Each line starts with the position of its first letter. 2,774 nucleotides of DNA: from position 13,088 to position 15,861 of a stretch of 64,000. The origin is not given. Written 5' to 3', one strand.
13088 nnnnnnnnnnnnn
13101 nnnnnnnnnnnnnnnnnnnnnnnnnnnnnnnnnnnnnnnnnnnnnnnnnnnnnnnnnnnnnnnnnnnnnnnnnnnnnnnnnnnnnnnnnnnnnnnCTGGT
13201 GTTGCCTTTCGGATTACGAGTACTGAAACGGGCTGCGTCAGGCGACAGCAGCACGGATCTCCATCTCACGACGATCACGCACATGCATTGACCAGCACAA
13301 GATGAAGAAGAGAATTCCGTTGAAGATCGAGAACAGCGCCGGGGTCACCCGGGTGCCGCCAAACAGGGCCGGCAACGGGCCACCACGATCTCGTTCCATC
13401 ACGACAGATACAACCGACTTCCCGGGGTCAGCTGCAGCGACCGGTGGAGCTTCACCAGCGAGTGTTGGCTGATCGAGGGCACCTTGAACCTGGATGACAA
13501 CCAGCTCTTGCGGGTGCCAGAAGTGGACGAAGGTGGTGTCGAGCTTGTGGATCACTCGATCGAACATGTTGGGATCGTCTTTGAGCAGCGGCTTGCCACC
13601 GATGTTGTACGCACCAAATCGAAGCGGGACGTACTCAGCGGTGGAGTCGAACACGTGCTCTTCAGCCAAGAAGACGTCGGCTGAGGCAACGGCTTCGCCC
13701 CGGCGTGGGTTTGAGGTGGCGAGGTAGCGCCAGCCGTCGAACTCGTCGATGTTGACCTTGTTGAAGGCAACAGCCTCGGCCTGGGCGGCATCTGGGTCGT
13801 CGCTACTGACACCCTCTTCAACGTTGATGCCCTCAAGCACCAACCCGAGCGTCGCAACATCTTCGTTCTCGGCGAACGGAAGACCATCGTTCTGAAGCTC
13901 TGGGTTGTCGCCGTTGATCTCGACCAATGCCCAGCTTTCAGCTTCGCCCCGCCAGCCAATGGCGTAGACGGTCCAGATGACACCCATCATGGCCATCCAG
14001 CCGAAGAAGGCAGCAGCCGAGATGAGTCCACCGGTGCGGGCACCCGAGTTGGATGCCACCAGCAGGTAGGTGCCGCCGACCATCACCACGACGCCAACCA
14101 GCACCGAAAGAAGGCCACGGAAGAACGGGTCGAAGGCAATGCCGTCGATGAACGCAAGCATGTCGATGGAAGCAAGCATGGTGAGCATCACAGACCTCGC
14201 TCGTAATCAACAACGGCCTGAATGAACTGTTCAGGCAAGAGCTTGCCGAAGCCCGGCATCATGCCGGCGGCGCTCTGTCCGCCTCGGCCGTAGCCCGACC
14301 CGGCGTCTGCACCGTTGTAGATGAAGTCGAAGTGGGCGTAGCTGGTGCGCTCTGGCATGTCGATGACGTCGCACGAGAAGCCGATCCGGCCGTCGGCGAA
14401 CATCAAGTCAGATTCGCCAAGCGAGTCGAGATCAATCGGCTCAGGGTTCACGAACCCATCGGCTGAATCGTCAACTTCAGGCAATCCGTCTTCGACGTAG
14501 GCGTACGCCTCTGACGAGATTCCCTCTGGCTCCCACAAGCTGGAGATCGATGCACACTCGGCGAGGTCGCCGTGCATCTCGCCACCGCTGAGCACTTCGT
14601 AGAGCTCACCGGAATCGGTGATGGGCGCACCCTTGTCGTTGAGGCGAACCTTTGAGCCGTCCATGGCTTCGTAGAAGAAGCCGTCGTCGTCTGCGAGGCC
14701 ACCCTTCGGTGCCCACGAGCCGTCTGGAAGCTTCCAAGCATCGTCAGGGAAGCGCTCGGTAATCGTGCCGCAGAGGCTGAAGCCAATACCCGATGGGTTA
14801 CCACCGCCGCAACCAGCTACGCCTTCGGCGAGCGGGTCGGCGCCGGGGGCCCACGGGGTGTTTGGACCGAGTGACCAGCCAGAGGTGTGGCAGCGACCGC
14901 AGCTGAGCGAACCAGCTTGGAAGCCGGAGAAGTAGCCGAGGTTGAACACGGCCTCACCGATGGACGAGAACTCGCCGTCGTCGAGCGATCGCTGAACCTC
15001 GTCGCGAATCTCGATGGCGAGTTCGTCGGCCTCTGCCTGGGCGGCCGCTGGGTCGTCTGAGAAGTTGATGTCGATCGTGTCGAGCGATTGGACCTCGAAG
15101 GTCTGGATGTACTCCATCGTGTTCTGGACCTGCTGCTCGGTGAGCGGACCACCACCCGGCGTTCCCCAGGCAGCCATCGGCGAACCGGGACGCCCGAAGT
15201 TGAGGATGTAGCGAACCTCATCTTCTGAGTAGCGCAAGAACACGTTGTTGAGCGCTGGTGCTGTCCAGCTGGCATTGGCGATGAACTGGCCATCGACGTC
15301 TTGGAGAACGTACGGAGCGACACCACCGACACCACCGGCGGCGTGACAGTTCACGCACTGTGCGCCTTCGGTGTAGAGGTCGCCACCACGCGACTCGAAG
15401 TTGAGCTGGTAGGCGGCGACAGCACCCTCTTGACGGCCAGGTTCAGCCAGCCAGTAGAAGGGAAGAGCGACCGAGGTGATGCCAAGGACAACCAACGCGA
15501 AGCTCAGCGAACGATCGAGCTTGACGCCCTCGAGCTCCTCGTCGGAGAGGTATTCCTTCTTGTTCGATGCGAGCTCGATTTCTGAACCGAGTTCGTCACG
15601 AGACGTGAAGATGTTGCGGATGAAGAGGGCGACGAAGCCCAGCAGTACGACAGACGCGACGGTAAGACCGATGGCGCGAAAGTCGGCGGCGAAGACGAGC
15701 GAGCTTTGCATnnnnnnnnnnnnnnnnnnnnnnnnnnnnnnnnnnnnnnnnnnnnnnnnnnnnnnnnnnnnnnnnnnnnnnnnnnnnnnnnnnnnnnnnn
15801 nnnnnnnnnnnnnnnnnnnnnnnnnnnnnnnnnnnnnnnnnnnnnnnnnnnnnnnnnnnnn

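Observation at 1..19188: Twenty-gene co-directional respiratory block: non-canonical bc-type complex running directly into nuoA-M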

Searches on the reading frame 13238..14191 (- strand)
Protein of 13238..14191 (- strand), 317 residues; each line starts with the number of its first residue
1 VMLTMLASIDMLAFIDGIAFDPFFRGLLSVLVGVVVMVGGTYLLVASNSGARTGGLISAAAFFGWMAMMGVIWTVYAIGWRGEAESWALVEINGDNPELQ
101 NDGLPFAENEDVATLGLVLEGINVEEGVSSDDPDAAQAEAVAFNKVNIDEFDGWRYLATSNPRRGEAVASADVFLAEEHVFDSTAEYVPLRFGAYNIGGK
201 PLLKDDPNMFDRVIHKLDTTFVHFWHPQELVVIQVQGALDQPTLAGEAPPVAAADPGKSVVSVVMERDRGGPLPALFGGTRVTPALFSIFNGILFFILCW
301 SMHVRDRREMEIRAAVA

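Call 4: search_protein_families(library=pfam, proteins=[window:13238-14191:-], max_evalue=0.01)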
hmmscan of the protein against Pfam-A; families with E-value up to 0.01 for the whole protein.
window:13238-14191:- (317 aa): 0 families

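Call 5: search_protein_families(library=ncbifam, proteins=[window:13238-14191:-], max_evalue=0.01)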
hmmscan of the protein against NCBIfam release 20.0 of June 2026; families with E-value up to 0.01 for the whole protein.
window:13238-14191:- (317 aa): 0 families

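Call 9: find_homologous_proteins(query=window:13238-14191:-)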
Query window:13238-14191:- (317 aa): 285 proteins with E <= 0.001 among 5735 candidates; the best 120 are listed.
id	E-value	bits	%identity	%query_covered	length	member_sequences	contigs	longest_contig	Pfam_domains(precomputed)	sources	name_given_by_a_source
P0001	8.2e-208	707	100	100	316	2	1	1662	-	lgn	-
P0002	3.9e-183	626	89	97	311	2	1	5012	-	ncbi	-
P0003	4.4e-173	593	85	97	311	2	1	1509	-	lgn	-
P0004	4.0e-172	589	83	97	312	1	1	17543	-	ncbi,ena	-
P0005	4.6e-168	576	82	97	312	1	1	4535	-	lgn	-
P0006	2.7e-157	541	75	97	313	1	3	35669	-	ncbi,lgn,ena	-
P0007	1.4e-151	522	71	99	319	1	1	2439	-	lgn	-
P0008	3.2e-148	511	70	99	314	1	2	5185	-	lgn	-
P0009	4.6e-144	497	70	96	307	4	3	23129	-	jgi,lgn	jgi:hypothetical protein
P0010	3.8e-143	494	69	99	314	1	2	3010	-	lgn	-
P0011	2.9e-141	488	71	96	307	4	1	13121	-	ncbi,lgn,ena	-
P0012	5.1e-141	487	69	99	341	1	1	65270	-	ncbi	-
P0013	1.0e-140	486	70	96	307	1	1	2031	-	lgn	-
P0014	1.8e-140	485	69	96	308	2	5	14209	-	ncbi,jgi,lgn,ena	jgi:hypothetical protein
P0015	7.8e-140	483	68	99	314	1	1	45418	-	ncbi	-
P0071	3.3e-105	370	55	99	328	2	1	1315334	-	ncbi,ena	-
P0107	1.7e-98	348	54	97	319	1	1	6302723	-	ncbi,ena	-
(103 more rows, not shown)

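Call 10: find_encoding_contigs(protein=P0107, flank=10000, max_places=2)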
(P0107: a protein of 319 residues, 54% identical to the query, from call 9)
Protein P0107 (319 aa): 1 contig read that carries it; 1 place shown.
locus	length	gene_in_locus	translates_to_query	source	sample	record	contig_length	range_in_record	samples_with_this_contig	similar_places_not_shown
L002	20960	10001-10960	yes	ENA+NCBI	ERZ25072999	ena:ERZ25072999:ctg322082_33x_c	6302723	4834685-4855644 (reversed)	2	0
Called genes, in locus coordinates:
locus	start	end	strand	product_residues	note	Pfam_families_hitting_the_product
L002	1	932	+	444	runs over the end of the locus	PF00202:Aminotran_3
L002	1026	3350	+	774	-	PF00041:fn3 (faint), PF13946:DUF4214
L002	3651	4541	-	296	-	-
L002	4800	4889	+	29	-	-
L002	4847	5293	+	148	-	-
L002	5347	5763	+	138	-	PF13187:Fer4_9 (faint), PF14697:Fer4_21 (weak), PF13237:Fer4_10 (faint), PF12797:Fer4_2 (faint), PF13484:Fer4_16 (faint), PF12837:Fer4_6 (faint), PF12838:Fer4_7, PF00037:Fer4 (weak)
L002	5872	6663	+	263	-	PF00033:Cytochrome_B, PF14358:DUF4405 (weak), PF13631:Cytochrom_B_N_2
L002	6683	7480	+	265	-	PF00032:Cytochrom_B_C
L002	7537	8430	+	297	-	PF00355:Rieske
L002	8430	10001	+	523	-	PF13442:Cytochrome_CBB3 (faint), PF00034:Cytochrom_C (faint)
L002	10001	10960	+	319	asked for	-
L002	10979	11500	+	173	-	PF00507:Oxidored_q4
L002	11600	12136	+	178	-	PF01058:Oxidored_q6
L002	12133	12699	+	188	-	PF00329:Complex1_30kDa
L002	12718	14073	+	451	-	PF00346:Complex1_49kDa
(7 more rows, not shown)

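Call 11: find_encoding_contigs(protein=P0071, flank=10000, max_places=2)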
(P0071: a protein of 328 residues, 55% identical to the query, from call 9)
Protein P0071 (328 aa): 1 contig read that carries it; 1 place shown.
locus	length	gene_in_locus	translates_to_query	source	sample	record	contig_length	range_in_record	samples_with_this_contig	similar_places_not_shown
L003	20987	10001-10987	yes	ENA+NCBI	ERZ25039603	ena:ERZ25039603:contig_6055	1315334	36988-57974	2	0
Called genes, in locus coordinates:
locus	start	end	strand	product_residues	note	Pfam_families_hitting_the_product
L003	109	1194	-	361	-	PF13946:DUF4214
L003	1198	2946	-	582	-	PF13946:DUF4214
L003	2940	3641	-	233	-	-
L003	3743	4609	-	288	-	-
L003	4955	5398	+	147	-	-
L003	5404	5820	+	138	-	PF13187:Fer4_9 (faint), PF12837:Fer4_6 (faint), PF14697:Fer4_21 (weak), PF13484:Fer4_16 (faint), PF13237:Fer4_10 (faint), PF12797:Fer4_2 (faint), PF12838:Fer4_7, PF00037:Fer4 (weak)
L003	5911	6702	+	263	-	PF00033:Cytochrome_B, PF14358:DUF4405 (weak), PF13631:Cytochrom_B_N_2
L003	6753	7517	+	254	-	PF00032:Cytochrom_B_C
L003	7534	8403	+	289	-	PF00355:Rieske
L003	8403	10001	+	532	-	PF00034:Cytochrom_C (weak), PF13442:Cytochrome_CBB3 (weak)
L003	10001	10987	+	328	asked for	-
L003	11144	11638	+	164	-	PF00507:Oxidored_q4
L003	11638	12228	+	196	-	PF01058:Oxidored_q6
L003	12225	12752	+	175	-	PF00329:Complex1_30kDa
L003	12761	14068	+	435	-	PF00346:Complex1_49kDa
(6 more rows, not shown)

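Call 13: find_related_loci(query=A1, collection=genome_contigs, flank=10000)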
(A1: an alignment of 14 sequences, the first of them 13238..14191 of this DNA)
Query A1 (317 aa) in genome_contigs; peptide patterns used: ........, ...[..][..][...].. (x = any residue, [..] = any of these).
307 stretches matched a pattern; 107 encode a relative of the query (tblastn E <= 1e-3); the best 80 are kept; 80 distinct loci.
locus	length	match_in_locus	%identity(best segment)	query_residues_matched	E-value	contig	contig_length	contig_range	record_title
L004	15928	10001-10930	83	9-317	2e-164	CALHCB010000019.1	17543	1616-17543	MAG: uncultured Acidimicrobiales bacterium isolate R4_Bin_Bin_147_sub_1 genome assembly, contig: c_000002105394, whole g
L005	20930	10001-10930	75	11-317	8e-146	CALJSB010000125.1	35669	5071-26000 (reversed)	MAG: uncultured Acidimicrobiales bacterium isolate R1_Bin_METABAT__39_1 genome assembly, contig: c_000001191527, whole g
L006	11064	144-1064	71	8-314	6e-145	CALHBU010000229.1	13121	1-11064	MAG: uncultured Acidimicrobiales bacterium isolate R2_Bin_MAXBIN__081_sub_1 genome assembly, contig: c_000001287212, who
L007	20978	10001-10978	69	3-313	1e-136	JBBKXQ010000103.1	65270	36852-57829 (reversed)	MAG: Acidimicrobiales bacterium isolate metabat_bins.134 k119_2607471, whole genome shotgun sequence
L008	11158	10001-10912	69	11-314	1e-135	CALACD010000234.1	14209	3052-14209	MAG TPA_asm: uncultured Acidimicrobiia bacterium isolate ERR2206770_bin.153_CONCOCT_v1.1_MAG genome assembly, contig: ER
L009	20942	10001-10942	68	1-315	4e-135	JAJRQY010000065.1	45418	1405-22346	MAG: Actinomycetes bacterium isolate Dive100_bin2.26 k141_448432, whole genome shotgun sequence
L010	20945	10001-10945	68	1-316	7e-133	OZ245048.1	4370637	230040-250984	MAG: Acidimicrobiales bacterium isolate fd8095d6-3f49-4c9a-911c-9a204c92b890 genome assembly, chromosome: 1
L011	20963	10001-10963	62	9-315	1e-131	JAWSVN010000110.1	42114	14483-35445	MAG: Acidimicrobiales bacterium isolate PJM02_PBAT_act1 EcoflexJ0_contig_1828, whole genome shotgun sequence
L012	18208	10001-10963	62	9-315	1e-130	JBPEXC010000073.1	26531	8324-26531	MAG: Acidimicrobiales bacterium isolate MAG14 MAG14_MAG14_73, whole genome shotgun sequence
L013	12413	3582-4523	70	12-317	1e-128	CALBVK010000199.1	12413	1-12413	MAG: uncultured Acidimicrobiales bacterium isolate B4_Bin_METABAT__42_1 genome assembly, contig: c_000001242007, whole g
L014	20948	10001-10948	67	2-307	8e-126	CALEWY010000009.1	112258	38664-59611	MAG: uncultured Acidimicrobiales bacterium isolate R2_Bin_Bin_115_sub_1 genome assembly, contig: c_000002510682, whole g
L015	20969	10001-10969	61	9-317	2e-125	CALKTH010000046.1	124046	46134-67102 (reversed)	MAG: uncultured Acidimicrobiales bacterium isolate R3_Bin_MAXBIN__023_1 genome assembly, contig: c_000000006868, whole g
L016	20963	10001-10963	65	12-317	4e-125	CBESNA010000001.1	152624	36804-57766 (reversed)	MAG TPA_asm: uncultured Acidimicrobiia bacterium isolate SRR7614695_binner12_Refined_79 genome assembly, contig: ERZ2508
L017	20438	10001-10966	55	8-314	2e-121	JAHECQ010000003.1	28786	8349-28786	MAG: Acidimicrobiales bacterium isolate Ww173 NODE_2727_length_28786_cov_2.715263, whole genome shotgun sequence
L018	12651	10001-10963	60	10-315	5e-117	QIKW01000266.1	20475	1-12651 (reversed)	MAG: Acidimicrobiia bacterium isolate SZUA-35 Ga0063293_10001831, whole genome shotgun sequence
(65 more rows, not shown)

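Call 33: predict_structure(alignment_id=A1)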
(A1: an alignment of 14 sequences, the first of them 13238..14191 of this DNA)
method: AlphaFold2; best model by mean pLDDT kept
length: 317 residues; sequences in the alignment: 14
mean_pLDDT: 69.8   pTM: 0.51
mean pLDDT of the five models: 69.8, 65.9, 65.2, 61.6, 56.4
residues with pLDDT >= 90: 3; 70-90: 181; 50-70: 91; < 50: 42
segments of 3 or more residues with pLDDT < 50: 1-3, 11-17, 79-84, 100-108, 221-226, 270-278
pLDDT, mean of each block of 10 residues (from residue 1): 50 48 66 72 63 74 82 63 60 61 49 54 74 83 78 77 82 82 81 74 58 59 56 83 76 77 75 47 75 89 85 83
secondary structure, 60 per line:
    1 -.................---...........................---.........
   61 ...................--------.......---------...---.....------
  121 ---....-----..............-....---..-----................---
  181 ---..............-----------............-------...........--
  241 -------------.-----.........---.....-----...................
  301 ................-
elements in order: H2-18 H22-48 H52-79 E88-94 H110-114 H124-127 H133-146 H148-151 H162-177 E187-197 H209-220 E228-238 E260-268 H272-276 H282-316

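Call 47: search_solved_structures(query=A1, max_evalue=10)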
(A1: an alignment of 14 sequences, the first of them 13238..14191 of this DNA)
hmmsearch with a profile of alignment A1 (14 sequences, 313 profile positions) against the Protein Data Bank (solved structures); distinct sequences matched with E-value up to 10: 5.
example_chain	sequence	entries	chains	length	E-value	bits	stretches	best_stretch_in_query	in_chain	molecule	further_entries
2opw_A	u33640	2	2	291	0.21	13.9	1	169-248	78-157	PHYHD1 protein | Phytanoyl-CoA dioxygenase domain-containing protein 1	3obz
7rro_A0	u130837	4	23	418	0.54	12.6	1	115-238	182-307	Tektin-1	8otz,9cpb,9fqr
3dtc_A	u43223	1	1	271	0.92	11.8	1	255-282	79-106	Mitogen-activated protein kinase kinase kinase 9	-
4uy9_A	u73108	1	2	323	1.2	11.4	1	255-282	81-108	MITOGEN-ACTIVATED PROTEIN KINASE KINASE KINASE 9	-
9l5r_i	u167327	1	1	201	1.7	10.9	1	172-252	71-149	U2 small nuclear ribonucleoprotein B'-like protein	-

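Call 67: search_protein_representatives(alignment_id=A1)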
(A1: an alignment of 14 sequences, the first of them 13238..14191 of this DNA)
Query: 14 sequences, 313 profile positions. Proteins with E-value up to 0.001 (for the whole library): 598; up to 1e-10: 360; up to 1e-30: 81. The best 150 are listed.
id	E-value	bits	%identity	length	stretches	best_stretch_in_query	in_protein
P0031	1.1e-150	517.4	-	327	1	5-313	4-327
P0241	1.7e-131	454.4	-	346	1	4-313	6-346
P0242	3.0e-122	424.0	-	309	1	4-312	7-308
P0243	2.9e-115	401.1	-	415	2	103-313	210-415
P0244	1.2e-105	369.5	-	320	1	49-288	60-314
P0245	2.0e-67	244.0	-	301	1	8-309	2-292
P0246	6.9e-65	235.6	-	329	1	8-311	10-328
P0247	2.3e-63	230.6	-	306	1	8-312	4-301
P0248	2.3e-62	227.3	-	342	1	6-309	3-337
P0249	3.0e-62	227.0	-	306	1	6-307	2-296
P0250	1.1e-61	225.1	-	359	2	91-304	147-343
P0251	9.7e-61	222.0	-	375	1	6-311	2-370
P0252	2.6e-60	220.6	-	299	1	7-312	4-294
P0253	7.2e-60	219.1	-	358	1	8-308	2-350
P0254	9.2e-59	215.5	-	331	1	11-311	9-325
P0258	1.2e-55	205.2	-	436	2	10-121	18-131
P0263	2.3e-53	197.8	-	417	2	145-305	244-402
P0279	4.6e-44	167.2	-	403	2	6-98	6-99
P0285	1.6e-39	152.3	-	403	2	8-111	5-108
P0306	2.8e-34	135.1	-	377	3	9-89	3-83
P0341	6.5e-28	114.2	-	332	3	10-94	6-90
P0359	4.9e-26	108.0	-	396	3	98-303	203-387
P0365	2.0e-25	106.0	-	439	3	14-94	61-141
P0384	7.7e-24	100.8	-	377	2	14-97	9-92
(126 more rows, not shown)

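Call 68: search_protein_families(library=pfam, proteins=[P0258, P0263, P0279, P0285, P0306, P0365, P0359, P0341, P0384, P0243], max_evalue=0.001)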
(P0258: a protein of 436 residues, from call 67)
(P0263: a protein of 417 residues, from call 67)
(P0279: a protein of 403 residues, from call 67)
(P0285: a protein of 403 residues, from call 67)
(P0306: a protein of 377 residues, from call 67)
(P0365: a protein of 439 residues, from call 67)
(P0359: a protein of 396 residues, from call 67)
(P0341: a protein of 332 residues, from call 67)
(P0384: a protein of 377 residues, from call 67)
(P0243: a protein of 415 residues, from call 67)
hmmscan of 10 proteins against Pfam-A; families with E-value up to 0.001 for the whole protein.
P0258 (436 aa): 0 families

P0263 (417 aa): 0 families

P0279 (403 aa): 0 families

P0285 (403 aa): 0 families

P0306 (377 aa): 0 families

P0365 (439 aa): 0 families

P0359 (396 aa): 0 families

P0341 (332 aa): 0 families

P0384 (377 aa): 0 families

P0243 (415 aa): 0 families

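Call 78: fold_search(model_id=the predicted structure, library=pdb)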
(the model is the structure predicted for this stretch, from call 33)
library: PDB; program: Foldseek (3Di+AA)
matches with E <= 10: 316; with E <= 0.001: 0
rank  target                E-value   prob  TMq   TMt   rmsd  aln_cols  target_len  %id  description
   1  7fhe                  3.4e-01  0.05  0.09  0.09  17.0       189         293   10  Structure of prenyltransferase mutant Q295F from Streptomyces sp. (strain CL190) (released 2022-06-22)
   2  8z9h_H                4.3e-01  0.05  0.10  0.08  25.7       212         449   13  Cryo-EM structure of Thogoto virus polymerase in a transcription elongation-reception conformation (released 2024-05-29)
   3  3lmb_B                5.5e-01  0.07  0.10  0.17  18.9       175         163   11  The crystal structure of the protein OLEI01261 with unknown function from Chlorobaculum tepidum TLS (released 2010-03-16)
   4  8pv1_Cf               6.9e-01  0.04  0.09  0.10  19.6       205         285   10  Chaetomium thermophilum pre-60S State 6 - pre-5S rotation - L1 intermediate - composite structure (released 2023-11-15)
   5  4qdb_A                7.3e-01  0.02  0.08  0.15  17.1       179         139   12  Crystal structure of mutant Thioesterase PA1618 (Q49A) from Pseudomonas aeruginosa (released 2015-05-13)
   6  9nri_BM               7.7e-01  0.06  0.11  0.15  14.9       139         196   11  Methanosarcina acetivorans 50S subunit obtained from acetate-grown cells (released 2025-09-24)
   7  8jfz_A                7.7e-01  0.05  0.17  0.08  17.7       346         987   10  Cryo-EM structure of Na+,K+-ATPase in the E1.Mg2+ state. (released 2023-08-09)
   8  4xrw                  7.7e-01  0.01  0.07  0.07  21.3       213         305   14  Crystal structure of the di-domain ARO/CYC BexL from the BE-7585A biosynthetic pathway (released 2015-12-02)
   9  3frm_D                8.7e-01  0.04  0.10  0.12  18.8       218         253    4  The crystal structure of a functionally unknown conserved protein from Staphylococcus epidermidis ATCC 12228. (released 2009-01-27)
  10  4qd7_A                1.0e+00  0.02  0.08  0.15  17.0       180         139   13  Crystal structure of Thioesterase PA1618 from Pseudomonas aeruginosa (released 2015-05-13)
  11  4qda_A                1.0e+00  0.02  0.07  0.14  16.8       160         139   14  Crystal structure of mutant Thioesterase PA1618 (E64A) from Pseudomonas aeruginosa (released 2015-05-13)
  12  9mr6_C                1.1e+00  0.04  0.10  0.08  27.6       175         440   11  X-ray crystal structure of SAMHD1 from Rhizophagus irregularis (released 2025-04-30)
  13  5zyg                  1.1e+00  0.03  0.09  0.11  16.1       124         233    9  Crystal structure of CERT START domain in complex with compound B5 (released 2019-02-27)
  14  9occ_A                1.1e+00  0.02  0.07  0.09  17.2        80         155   11  Sf11 bacteriophage tail (released 2025-11-12)
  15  6lt7_A                1.2e+00  0.03  0.08  0.15  15.6       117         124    8  Crystal structure of human RPP20-RPP25 proteins in complex with the P3 domain of lncRNA RMRP (released 2021-01-27)
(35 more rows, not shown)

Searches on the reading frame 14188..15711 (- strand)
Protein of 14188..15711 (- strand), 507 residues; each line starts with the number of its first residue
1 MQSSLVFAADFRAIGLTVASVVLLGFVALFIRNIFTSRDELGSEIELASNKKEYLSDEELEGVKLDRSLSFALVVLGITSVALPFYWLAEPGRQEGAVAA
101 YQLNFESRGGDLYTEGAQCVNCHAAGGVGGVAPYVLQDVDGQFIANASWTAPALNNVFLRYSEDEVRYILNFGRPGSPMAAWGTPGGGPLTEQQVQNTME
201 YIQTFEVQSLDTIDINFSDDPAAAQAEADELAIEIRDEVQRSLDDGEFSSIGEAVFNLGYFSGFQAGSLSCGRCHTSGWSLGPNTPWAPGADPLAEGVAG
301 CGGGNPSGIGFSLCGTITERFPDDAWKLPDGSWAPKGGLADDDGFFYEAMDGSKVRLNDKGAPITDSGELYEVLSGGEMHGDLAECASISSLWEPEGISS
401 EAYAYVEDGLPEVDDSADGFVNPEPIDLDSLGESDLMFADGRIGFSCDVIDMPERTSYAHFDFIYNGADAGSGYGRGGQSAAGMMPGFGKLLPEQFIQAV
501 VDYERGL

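Call 4: search_protein_families(library=pfam, proteins=[window:14188-15711:-], max_evalue=0.01)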
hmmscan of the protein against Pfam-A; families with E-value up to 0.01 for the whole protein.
window:14188-15711:- (507 aa): 2 families
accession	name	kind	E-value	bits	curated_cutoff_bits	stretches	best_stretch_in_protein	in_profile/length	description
PF00034.26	Cytochrom_C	-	1.4e-08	36.4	21.3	1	108-204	3-88/90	Cytochrome c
PF13442.11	Cytochrome_CBB3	-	1.7e-08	35.1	27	1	108-202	5-68/68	Cytochrome C oxidase, cbb3-type, subunit III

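Call 5: search_protein_families(library=ncbifam, proteins=[window:14188-15711:-], max_evalue=0.01)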
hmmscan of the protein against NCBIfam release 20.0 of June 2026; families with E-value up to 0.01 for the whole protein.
window:14188-15711:- (507 aa): 1 family
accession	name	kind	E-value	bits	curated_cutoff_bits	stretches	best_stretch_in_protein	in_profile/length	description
NF011054.0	PRK14486.1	equivalog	0.0002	21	447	0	439-504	234-287/294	putative bifunctional cbb3-type cytochrome c oxidase subunit II/cytochrome c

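Call 49: search_solved_structures(query=window:14188-15711:-, max_evalue=0.1)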
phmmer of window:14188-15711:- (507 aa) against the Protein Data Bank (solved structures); distinct sequences matched with E-value up to 0.1: 0.
